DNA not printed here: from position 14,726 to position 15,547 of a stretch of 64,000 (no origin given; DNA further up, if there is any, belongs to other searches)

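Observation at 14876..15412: Low-GC orphan ORF wedged between cytochrome c and glyA with GIY-YIG-like and Cys-cluster features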

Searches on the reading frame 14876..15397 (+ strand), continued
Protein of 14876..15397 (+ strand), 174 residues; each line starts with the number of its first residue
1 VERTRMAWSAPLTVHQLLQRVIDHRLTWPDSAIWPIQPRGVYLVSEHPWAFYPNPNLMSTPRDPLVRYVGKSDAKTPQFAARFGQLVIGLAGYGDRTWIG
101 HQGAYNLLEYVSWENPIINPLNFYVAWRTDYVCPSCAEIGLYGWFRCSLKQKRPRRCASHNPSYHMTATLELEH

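Call 38: find_homologous_proteins(query=A3, max_evalue=0.001)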
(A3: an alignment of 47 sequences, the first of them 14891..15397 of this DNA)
Query A3 (47 sequences) (169 aa, profile of the alignment): 44 proteins with E <= 0.001 among 8000 candidates.
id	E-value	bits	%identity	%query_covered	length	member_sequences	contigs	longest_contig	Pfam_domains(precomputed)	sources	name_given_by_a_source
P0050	4.3e-57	210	29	92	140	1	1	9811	-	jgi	jgi:hypothetical protein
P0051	5.2e-57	210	29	92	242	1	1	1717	PF26345.1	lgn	-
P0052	4.1e-56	207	33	91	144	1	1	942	-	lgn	-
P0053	1.9e-55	205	28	92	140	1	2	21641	-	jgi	jgi:hypothetical protein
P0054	4.1e-55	204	30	92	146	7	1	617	-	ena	-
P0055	5.1e-55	204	29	90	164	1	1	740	-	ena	-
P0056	1.9e-54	202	29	91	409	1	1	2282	-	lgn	-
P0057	2.9e-54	201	31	92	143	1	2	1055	-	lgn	-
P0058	3.4e-54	201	28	92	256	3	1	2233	-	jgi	jgi:hypothetical protein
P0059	8.9e-54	200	29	92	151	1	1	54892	-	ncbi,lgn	-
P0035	1.1e-53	199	28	92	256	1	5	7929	-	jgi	jgi:hypothetical protein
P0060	1.5e-53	199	29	97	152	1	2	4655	-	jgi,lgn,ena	-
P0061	2.0e-53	198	29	92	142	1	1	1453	-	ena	-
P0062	2.9e-53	198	28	91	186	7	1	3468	-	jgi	jgi:hypothetical protein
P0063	3.0e-53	198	29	92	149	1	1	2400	-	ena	-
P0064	7.2e-53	197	31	92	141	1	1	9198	-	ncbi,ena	-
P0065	2.4e-52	195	29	92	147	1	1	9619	-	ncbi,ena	-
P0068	1.7e-51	192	29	98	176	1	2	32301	-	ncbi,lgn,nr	ncbi:MAG: hypothetical protein HYU29_08730 [Chloroflexi bacterium]|nr:hypothetical protein [Chlorofl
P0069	3.7e-51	191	32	88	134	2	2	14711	-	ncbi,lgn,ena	-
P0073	1.1e-49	186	29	91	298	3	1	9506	-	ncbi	-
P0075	5.1e-49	184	33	93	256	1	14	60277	-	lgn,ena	-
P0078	2.6e-48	182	29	92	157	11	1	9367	-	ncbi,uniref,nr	ncbi:hypothetical protein HUW62_42935 [Myxococcus sp. AM011]|uniref:hypothetical protein n=1 Tax=Myx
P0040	1.2e-43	167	29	82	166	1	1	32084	-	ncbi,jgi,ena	jgi:hypothetical protein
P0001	1.2e-40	157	100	100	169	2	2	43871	-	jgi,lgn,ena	-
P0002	1.5e-40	157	72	100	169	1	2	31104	-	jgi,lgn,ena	-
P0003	5.3e-31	125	63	85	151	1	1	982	-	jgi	jgi:hypothetical protein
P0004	6.6e-17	80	70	55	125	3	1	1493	-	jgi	jgi:hypothetical protein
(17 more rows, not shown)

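Call 40: find_encoding_contigs(protein=P0075, flank=6000, max_places=6)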
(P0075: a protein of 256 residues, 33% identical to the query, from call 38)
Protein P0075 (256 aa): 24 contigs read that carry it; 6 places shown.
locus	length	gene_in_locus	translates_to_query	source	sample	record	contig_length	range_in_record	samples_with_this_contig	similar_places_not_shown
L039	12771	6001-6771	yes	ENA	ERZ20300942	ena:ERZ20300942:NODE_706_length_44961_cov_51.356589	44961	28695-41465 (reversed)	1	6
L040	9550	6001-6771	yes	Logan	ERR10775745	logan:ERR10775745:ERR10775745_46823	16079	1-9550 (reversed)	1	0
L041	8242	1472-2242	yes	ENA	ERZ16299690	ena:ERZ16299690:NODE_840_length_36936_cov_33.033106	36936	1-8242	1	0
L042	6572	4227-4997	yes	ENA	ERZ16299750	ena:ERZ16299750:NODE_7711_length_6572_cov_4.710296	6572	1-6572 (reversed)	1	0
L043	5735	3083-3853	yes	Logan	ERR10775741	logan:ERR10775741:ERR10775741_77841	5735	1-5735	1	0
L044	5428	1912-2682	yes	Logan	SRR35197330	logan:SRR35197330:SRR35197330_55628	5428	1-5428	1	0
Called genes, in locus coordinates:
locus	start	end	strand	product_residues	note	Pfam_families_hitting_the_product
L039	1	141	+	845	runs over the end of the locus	-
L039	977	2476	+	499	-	PF00496:SBP_bac_5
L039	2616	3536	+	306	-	PF19300:BPD_transp_1_N, PF00528:BPD_transp_1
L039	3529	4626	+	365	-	PF12911:OppC_N, PF00528:BPD_transp_1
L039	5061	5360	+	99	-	PF00583:Acetyltransf_1, PF13673:Acetyltransf_10 (weak), PF13508:Acetyltransf_7 (weak)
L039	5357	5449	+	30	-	-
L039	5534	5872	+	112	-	PF08818:DUF1801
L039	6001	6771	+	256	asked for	-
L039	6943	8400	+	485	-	PF14010:PEPcase_2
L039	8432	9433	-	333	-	-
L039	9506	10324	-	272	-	PF00528:BPD_transp_1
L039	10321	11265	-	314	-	PF19300:BPD_transp_1_N, PF00528:BPD_transp_1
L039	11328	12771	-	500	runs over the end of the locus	PF00496:SBP_bac_5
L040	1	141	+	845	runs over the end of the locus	-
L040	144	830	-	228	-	PF00196:GerE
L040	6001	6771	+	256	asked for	-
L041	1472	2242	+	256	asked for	-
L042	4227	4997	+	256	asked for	-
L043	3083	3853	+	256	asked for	-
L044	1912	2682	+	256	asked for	-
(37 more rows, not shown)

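Call 41: find_encoding_contigs(protein=P0059, flank=6000, max_places=3)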
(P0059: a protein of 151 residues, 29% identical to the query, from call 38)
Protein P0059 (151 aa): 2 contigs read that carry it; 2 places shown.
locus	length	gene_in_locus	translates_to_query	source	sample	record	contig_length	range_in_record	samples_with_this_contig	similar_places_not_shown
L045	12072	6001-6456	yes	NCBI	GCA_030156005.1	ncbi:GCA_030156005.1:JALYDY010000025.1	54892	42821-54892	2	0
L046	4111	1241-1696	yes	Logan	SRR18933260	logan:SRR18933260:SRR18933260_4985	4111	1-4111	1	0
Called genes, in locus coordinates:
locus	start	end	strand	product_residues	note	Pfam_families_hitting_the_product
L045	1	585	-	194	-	PF23023:Anti-Pycsar_Apyc1 (faint), PF00753:Lactamase_B, PF19583:ODP (faint)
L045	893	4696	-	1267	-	PF17757:UvrB_inter, PF02559:CarD_TRCF_RID, PF00270:DEAD, PF04851:ResIII (weak), PF22590:Cas3-like_C_2 (faint), PF00271:Helicase_C, PF03461:TRCF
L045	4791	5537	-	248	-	PF01195:Pept_tRNA_hydro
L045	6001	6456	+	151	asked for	-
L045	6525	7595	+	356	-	-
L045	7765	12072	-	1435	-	?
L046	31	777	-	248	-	PF01195:Pept_tRNA_hydro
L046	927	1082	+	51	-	-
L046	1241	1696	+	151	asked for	-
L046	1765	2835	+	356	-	-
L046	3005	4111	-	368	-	?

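Call 42: find_encoding_contigs(protein=P0068, flank=6000, max_places=3)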
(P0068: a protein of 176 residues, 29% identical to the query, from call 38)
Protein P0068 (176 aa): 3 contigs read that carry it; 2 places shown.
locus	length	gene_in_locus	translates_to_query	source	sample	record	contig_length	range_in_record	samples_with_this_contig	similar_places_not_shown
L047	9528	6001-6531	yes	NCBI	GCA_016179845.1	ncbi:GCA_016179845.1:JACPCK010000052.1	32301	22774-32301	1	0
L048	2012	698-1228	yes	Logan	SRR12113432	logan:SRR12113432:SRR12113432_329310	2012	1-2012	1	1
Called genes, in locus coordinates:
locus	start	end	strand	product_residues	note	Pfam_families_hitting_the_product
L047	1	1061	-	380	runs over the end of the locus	PF00478:IMPDH, PF01070:FMN_dh, PF05690:ThiG (faint), PF01645:Glu_synthase (weak)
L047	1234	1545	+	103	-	PF00355:Rieske, PF13806:Rieske_2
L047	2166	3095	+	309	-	PF00515:TPR_1 (faint), PF07719:TPR_2 (faint), PF13414:TPR_11 (faint), PF13428:TPR_14 (faint), PF13371:TPR_9 (faint), PF13424:TPR_12 (weak), PF13432:TPR_16, PF14559:TPR_19, +2 more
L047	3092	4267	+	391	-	PF07969:Amidohydro_3 (weak), PF01979:Amidohydro_1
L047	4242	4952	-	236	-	PF02592:Vut_1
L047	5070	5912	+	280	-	PF13714:PEP_mutase, PF00463:ICL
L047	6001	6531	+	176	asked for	-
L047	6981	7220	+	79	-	-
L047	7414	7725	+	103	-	PF04014:MazE_antitoxin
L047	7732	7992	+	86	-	-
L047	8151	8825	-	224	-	PF01135:PCMT (weak), PF01209:Ubie_methyltran, PF05175:MTS, PF13489:Methyltransf_23, PF13847:Methyltransf_31, PF08241:Methyltransf_11, PF08242:Methyltransf_12, PF13649:Methyltransf_25, +2 more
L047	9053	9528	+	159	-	PF00857:Isochorismatase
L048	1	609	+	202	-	?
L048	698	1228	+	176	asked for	-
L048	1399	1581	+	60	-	-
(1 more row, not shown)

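Call 46: predict_structure(alignment_id=A3)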
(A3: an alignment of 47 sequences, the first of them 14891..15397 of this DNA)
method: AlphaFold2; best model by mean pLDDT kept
length: 169 residues; sequences in the alignment: 47
mean_pLDDT: 86.8   pTM: 0.83
mean pLDDT of the five models: 86.8, 84.9, 83.7, 83.7, 83.5
residues with pLDDT >= 90: 102; 70-90: 52; 50-70: 5; < 50: 10
segments of 3 or more residues with pLDDT < 50: 162-169
pLDDT, mean of each block of 10 residues (from residue 1): 90 93 84 92 84 85 90 87 90 87 92 96 93 94 93 74 46
secondary structure, 60 per line:
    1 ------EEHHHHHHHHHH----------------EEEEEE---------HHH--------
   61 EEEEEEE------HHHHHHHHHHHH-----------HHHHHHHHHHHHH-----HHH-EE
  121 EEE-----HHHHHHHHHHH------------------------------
elements in order: H9-18 E35-40 E61-67 H74-85 H97-109 E119-123 H129-139

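Call 49: fold_search(model_id=the predicted structure, library=pdb)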
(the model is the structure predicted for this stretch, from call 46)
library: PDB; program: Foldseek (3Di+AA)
matches with E <= 10: 11; with E <= 0.001: 0
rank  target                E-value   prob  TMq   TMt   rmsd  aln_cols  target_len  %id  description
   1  7lvo                  2.6e+00  0.04  0.18  0.10   7.8       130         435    9  Cryptococcus neoformans GAR synthetase (released 2021-08-25)
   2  5wat_B                3.5e+00  0.01  0.13  0.08  16.9       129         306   12  Corynebacterium glutamicum Full length Homoserine kinase (released 2018-02-07)
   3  3mx4_D                4.2e+00  0.03  0.24  0.21  13.4       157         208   11  DNA binding and cleavage by the GIY-YIG endonuclease R.Eco29KI inactive variant E142Q (released 2010-09-08)
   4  3mx4_H                5.6e+00  0.06  0.33  0.28  13.2       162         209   11  DNA binding and cleavage by the GIY-YIG endonuclease R.Eco29KI inactive variant E142Q (released 2010-09-08)
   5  3nic_A                6.3e+00  0.04  0.28  0.23  12.7       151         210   14  DNA binding and cleavage by the GIY-YIG endonuclease R.Eco29kI inactive variant Y49F (released 2010-09-08)
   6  6kr3_A                6.3e+00  0.01  0.13  0.05  18.1       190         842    6  Crystal structure of Dengue virus nonstructural protein NS5 (form 2) (released 2020-04-01)
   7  3mx4_C                7.2e+00  0.03  0.28  0.24  13.6       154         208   12  DNA binding and cleavage by the GIY-YIG endonuclease R.Eco29KI inactive variant E142Q (released 2010-09-08)
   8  5wlc_L5               8.6e+00  0.01  0.12  0.11  13.7       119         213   10  The complete structure of the small subunit processome (released 2017-09-27)
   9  5l9w_B                8.6e+00  0.01  0.18  0.07   9.9       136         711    8  Crystal structure of the Apc core complex (released 2017-01-18)
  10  3mx4_E                9.1e+00  0.02  0.29  0.25  13.5       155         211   10  DNA binding and cleavage by the GIY-YIG endonuclease R.Eco29KI inactive variant E142Q (released 2010-09-08)
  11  3nic_C                9.7e+00  0.04  0.33  0.28  12.6       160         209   12  DNA binding and cleavage by the GIY-YIG endonuclease R.Eco29kI inactive variant Y49F (released 2010-09-08)

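Call 67: search_protein_families(library=ncbifam, proteins=[L001:1400-2221:+, L045:6525-7592:+], max_evalue=1)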
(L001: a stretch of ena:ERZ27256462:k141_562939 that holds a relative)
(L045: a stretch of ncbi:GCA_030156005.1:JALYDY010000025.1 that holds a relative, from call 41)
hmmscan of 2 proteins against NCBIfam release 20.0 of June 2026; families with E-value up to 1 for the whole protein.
L001:1400-2221:+ (274 aa): 0 families

L045:6525-7592:+ (356 aa): 0 families

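Call 69: fold_search(model_id=the predicted structure, library=viral)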
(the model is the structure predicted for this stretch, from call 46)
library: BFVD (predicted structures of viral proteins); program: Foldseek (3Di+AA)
matches with E <= 10: 38; with E <= 0.001: 0
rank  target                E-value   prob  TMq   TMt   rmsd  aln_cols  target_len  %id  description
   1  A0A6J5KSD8            3.3e-02  0.96  0.44  0.40   6.0       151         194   13  Uncharacterized protein [uncultured Caudovirales phage]
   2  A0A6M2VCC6            5.8e-02  0.96  0.44  0.29   5.1       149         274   15  (no name in the UniProt tables at hand)
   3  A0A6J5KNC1            1.1e-01  0.51  0.34  0.42  11.2       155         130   15  GIY-YIG domain-containing protein [uncultured Caudovirales phage]
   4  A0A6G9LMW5            4.2e-01  0.30  0.31  0.31   8.3       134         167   16  (no name in the UniProt tables at hand)
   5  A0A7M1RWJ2            6.8e-01  0.47  0.40  0.30   4.2       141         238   13  Endonuclease [uncultured phage cr113_1]
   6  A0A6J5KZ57            6.8e-01  0.21  0.39  0.41   8.0       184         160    9  Uncharacterized protein [uncultured Caudovirales phage]
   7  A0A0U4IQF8            9.7e-01  0.35  0.33  0.44   4.6       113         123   12  (no name in the UniProt tables at hand)
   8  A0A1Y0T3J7            1.0e+00  0.23  0.31  0.43   5.2       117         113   18  Uncharacterized protein [Pseudomonas phage Noxifer]
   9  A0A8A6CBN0            1.0e+00  0.18  0.28  0.37   5.2       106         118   12  (no name in the UniProt tables at hand)
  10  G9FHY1                1.0e+00  0.08  0.26  0.25  12.6       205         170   13  (no name in the UniProt tables at hand)
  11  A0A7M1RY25            1.3e+00  0.20  0.33  0.28   6.7       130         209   10  Endonuclease [uncultured phage cr111_1]
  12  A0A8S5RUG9            1.9e+00  0.15  0.33  0.22  12.0       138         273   12  (no name in the UniProt tables at hand)
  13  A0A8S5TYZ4            3.7e+00  0.05  0.22  0.19   7.0       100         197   11  Uncharacterized protein [Siphoviridae sp. ctnPP24]
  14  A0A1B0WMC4            3.9e+00  0.11  0.33  0.29   6.5       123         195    9  (no name in the UniProt tables at hand)
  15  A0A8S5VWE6            4.6e+00  0.02  0.15  0.09  17.1        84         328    8  (no name in the UniProt tables at hand)
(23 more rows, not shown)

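Call 77: find_encoding_contigs(protein=P0040, flank=5000, max_places=2)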
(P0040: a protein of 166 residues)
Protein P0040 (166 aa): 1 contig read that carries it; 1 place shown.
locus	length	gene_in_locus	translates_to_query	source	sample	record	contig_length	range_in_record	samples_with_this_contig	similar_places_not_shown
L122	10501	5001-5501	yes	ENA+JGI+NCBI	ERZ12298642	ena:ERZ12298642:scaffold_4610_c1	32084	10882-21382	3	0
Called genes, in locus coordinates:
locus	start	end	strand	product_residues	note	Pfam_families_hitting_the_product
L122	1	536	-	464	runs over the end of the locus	PF00753:Lactamase_B, PF23023:Anti-Pycsar_Apyc1 (weak), PF12706:Lactamase_B_2, PF16661:Lactamase_B_6, PF10996:Beta-Casp, PF07521:RMMBL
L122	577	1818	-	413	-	PF05226:CHASE2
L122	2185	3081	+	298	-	-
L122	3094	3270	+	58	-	-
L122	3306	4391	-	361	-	PF00266:Aminotran_5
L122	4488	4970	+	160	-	PF01597:GCV_H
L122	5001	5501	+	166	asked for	-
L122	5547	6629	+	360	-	PF02492:cobW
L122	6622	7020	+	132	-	-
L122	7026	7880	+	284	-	PF12797:Fer4_2 (faint), PF12837:Fer4_6 (weak)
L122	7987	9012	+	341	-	PF20030:bpMoxR, PF00004:AAA, PF07726:AAA_3, PF07728:AAA_5, PF17863:AAA_lid_2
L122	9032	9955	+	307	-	PF01882:DUF58, PF13519:VWA_2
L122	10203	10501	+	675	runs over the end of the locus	PF07584:BatA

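Call 78: find_encoding_contigs(protein=P0053, flank=5000, max_places=2)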
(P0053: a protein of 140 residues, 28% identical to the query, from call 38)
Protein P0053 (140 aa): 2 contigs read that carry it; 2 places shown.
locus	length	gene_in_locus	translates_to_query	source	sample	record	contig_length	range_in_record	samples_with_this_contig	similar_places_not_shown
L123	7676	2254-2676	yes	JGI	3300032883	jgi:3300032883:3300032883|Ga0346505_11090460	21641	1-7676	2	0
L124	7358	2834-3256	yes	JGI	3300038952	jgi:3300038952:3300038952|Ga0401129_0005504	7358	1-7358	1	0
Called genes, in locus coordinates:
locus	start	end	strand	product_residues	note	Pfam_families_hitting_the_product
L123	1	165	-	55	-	?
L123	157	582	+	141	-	-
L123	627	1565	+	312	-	PF02899:Phage_int_SAM_1, PF00589:Phage_integrase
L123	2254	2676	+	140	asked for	-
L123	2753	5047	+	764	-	PF02810:SEC-C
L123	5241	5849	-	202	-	-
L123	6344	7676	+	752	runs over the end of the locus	PF00933:Glyco_hydro_3, PF01915:Glyco_hydro_3_C, PF14310:Fn3-like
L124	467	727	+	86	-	-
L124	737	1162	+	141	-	-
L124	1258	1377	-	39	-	-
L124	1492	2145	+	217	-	PF00589:Phage_integrase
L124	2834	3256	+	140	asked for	-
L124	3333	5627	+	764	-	PF02810:SEC-C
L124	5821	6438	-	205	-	-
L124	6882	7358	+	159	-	?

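Call 79: find_encoding_contigs(protein=P0078, flank=5000, max_places=3)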
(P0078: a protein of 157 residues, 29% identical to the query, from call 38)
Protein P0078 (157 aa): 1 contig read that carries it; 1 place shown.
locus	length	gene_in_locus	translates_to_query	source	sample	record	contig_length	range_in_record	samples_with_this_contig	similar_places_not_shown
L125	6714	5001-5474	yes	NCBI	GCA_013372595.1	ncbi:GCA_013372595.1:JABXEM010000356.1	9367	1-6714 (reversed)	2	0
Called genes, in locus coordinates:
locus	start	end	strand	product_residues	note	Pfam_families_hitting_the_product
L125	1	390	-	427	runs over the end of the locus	PF05954:Phage_GPD, PF24032:YQBQ (faint)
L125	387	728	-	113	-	-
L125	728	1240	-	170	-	PF19266:CIS_tube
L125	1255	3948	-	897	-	PF10145:PhageMin_Tail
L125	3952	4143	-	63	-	-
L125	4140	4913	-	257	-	PF12322:T4_baseplate (faint)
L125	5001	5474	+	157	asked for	-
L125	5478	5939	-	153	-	PF06841:Phage_T4_gp19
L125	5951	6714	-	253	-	?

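Call 81: search_protein_families(library=pfam, proteins=[P0051, P0056, P0073, P0075, P0058], max_evalue=0.01)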
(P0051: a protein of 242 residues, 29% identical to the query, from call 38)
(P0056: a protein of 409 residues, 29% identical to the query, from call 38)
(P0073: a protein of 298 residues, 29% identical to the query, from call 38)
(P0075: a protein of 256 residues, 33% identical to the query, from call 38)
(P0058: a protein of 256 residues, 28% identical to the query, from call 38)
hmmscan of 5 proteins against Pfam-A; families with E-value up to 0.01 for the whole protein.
P0051 (242 aa): 0 families

P0056 (409 aa): 0 families

P0073 (298 aa): 1 family
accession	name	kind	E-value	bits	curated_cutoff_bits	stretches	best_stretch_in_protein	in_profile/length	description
PF01402.27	RHH_1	-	0.0081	16.5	20.5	0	5-42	1-38/39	Ribbon-helix-helix protein, copG family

P0075 (256 aa): 0 families

P0058 (256 aa): 0 families

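Call 89: search_dna_similar(query=window:14891-15397:+, collection=phages, mode=protein, max_evalue=0.01)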
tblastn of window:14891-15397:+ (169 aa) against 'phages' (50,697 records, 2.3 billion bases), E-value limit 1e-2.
No match.

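Call 90: search_dna_similar(query=window:14891-15397:+, collection=plasmids, mode=protein, max_evalue=0.01)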
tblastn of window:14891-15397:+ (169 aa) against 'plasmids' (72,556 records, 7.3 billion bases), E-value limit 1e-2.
No match.

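Call 91: search_dna_similar(query=P0078, collection=phages, mode=protein, max_evalue=0.01)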
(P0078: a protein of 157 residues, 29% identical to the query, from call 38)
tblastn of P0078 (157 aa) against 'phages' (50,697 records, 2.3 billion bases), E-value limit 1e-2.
No match.

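Call 92: search_dna_similar(query=P0078, collection=plasmids, mode=protein, max_evalue=0.01)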
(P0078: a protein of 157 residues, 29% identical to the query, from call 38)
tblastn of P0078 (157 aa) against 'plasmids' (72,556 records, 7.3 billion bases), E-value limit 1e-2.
No match.
